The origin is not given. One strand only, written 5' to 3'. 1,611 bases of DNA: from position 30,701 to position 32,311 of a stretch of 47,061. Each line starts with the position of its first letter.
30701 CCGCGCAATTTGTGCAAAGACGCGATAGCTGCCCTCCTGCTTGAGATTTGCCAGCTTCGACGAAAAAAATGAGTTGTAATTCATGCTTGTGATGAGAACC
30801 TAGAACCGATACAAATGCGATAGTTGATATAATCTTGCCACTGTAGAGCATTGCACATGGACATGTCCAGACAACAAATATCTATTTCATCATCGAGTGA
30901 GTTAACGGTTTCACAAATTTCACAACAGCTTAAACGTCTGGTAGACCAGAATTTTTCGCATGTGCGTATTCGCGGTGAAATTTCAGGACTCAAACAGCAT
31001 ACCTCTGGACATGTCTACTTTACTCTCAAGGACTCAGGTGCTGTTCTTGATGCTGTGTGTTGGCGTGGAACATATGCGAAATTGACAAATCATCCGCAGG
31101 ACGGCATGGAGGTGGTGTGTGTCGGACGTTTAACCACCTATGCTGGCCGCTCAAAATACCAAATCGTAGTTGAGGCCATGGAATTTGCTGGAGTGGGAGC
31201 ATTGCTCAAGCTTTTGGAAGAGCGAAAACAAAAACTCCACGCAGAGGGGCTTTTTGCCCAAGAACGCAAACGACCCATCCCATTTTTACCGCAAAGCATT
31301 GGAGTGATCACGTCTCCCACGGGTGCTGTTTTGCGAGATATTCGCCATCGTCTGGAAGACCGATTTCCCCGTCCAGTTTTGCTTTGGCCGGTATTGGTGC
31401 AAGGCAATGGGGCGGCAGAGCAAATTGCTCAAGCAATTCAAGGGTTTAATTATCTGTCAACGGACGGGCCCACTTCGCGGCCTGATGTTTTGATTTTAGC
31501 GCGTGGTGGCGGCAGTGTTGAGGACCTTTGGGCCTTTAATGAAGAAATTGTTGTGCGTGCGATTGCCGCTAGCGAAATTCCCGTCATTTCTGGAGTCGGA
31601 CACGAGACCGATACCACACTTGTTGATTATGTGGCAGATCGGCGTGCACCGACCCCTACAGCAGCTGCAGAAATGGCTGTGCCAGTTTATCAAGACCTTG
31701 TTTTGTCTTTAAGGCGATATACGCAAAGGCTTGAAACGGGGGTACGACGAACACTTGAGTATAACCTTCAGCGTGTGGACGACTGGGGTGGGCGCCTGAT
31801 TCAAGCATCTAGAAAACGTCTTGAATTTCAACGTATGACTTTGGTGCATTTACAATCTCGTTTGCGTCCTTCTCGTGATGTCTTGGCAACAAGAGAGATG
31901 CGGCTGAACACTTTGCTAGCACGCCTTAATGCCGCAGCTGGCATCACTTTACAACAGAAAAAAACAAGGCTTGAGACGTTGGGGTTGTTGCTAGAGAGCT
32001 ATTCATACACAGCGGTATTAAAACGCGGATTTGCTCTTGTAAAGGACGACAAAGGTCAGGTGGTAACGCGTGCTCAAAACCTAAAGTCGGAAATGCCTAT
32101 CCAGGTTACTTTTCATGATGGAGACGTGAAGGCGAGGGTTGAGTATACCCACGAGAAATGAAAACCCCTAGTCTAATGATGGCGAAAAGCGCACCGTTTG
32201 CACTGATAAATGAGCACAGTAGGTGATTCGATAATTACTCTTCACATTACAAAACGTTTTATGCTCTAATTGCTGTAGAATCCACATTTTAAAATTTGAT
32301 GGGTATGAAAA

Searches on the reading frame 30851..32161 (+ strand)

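Call 8: search_protein_families(library=pfam, proteins=[window:30851-32161:+], max_evalue=0.001)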
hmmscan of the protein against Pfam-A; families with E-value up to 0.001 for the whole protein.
window:30851-32161:+ (436 aa): 3 families
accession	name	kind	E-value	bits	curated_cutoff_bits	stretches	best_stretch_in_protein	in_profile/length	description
PF02601.20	Exonuc_VII_L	-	8.4e-98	328.2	35.9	1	134-428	1-314/315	Exonuclease VII, large subunit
PF13742.12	tRNA_anti_2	-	5e-29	100.8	27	1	18-111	1-95/95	OB-fold nucleic acid binding domain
PF01336.31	tRNA_anti-codon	-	3.6e-12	46.5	27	1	38-111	1-73/75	OB-fold nucleic acid binding domain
